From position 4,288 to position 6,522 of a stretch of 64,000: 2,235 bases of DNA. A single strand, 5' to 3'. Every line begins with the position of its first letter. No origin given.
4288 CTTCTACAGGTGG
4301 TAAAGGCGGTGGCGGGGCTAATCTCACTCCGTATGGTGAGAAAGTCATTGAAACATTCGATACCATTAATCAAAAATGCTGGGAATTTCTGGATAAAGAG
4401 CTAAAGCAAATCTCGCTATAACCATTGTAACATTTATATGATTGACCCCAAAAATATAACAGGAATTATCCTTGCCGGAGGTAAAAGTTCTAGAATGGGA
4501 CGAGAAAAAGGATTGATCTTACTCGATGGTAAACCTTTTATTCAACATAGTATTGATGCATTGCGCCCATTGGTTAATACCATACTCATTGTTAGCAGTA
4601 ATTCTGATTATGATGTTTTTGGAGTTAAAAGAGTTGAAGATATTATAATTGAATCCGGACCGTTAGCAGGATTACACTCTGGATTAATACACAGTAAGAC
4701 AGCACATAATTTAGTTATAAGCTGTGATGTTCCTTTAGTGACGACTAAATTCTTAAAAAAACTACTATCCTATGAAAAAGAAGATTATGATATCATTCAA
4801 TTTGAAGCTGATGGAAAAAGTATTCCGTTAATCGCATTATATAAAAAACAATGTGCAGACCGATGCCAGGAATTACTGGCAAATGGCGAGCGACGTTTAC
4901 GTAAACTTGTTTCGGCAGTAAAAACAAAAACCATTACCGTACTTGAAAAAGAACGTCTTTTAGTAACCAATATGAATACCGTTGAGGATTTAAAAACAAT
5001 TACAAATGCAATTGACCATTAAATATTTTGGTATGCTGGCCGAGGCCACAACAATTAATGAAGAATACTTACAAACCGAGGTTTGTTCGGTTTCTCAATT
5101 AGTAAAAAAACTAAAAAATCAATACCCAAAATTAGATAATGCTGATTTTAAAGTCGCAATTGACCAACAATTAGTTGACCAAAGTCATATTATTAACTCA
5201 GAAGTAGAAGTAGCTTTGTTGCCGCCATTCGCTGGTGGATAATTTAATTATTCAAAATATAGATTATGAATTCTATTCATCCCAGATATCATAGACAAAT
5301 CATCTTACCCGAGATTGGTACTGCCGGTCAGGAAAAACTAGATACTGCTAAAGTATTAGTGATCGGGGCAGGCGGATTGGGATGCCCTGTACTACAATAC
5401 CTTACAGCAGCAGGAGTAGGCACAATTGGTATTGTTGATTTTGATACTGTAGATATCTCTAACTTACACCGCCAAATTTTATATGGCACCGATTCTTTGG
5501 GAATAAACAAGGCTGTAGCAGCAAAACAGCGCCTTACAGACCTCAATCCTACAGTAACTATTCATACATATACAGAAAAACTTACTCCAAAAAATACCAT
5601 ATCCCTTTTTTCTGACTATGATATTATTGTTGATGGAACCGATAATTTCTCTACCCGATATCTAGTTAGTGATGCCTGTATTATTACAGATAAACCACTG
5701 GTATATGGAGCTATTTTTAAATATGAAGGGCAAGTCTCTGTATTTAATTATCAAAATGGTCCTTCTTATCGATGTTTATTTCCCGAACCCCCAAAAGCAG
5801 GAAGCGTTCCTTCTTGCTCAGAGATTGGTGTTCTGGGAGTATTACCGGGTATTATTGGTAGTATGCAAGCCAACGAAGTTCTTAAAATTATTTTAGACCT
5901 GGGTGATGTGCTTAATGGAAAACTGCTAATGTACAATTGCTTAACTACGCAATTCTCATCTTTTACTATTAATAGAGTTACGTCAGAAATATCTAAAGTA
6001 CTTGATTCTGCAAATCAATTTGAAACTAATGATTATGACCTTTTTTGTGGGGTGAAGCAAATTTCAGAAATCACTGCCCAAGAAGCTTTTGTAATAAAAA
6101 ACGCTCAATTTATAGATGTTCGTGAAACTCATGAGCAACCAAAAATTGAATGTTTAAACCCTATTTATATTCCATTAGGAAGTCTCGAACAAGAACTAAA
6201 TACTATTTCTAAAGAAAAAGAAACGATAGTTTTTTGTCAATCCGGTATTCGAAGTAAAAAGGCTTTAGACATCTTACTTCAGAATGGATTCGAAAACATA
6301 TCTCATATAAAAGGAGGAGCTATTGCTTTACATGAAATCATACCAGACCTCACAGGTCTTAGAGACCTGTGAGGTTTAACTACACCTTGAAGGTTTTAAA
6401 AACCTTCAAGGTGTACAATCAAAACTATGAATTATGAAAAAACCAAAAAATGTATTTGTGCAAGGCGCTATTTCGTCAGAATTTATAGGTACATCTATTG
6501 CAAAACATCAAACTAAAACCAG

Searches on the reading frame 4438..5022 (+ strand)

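Call 12: search_protein_families(library=pfam, proteins=[window:4438-5022:+], max_evalue=0.001)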
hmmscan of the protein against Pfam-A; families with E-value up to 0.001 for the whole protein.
window:4438-5022:+ (194 aa): 1 family
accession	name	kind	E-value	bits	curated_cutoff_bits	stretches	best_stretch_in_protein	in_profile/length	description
PF12804.13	NTP_transf_3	-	3.7e-36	125.2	27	1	9-159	1-155/160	MobA-like NTP transferase domain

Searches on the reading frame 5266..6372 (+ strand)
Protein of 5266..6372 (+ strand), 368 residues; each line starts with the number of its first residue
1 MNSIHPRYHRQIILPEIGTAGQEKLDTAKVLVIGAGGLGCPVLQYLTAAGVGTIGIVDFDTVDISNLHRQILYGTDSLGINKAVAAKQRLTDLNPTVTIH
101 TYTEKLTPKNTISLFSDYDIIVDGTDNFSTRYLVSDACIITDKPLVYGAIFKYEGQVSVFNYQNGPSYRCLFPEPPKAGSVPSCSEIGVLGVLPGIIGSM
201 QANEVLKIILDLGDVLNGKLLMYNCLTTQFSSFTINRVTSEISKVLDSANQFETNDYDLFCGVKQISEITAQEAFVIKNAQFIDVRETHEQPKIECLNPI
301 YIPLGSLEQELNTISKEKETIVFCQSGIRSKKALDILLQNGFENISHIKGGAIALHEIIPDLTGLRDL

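Call 13: search_protein_families(library=pfam, proteins=[window:5266-6372:+], max_evalue=0.001)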
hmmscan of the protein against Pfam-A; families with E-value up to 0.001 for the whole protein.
window:5266-6372:+ (368 aa): 2 families
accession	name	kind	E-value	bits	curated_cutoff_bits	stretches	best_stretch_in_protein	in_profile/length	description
PF00899.27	ThiF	-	1.2e-82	277.1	28.1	1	8-236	1-230/238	ThiF family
PF00581.25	Rhodanese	-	4.1e-06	27.6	22.2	1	279-351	13-95/102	Rhodanese-like domain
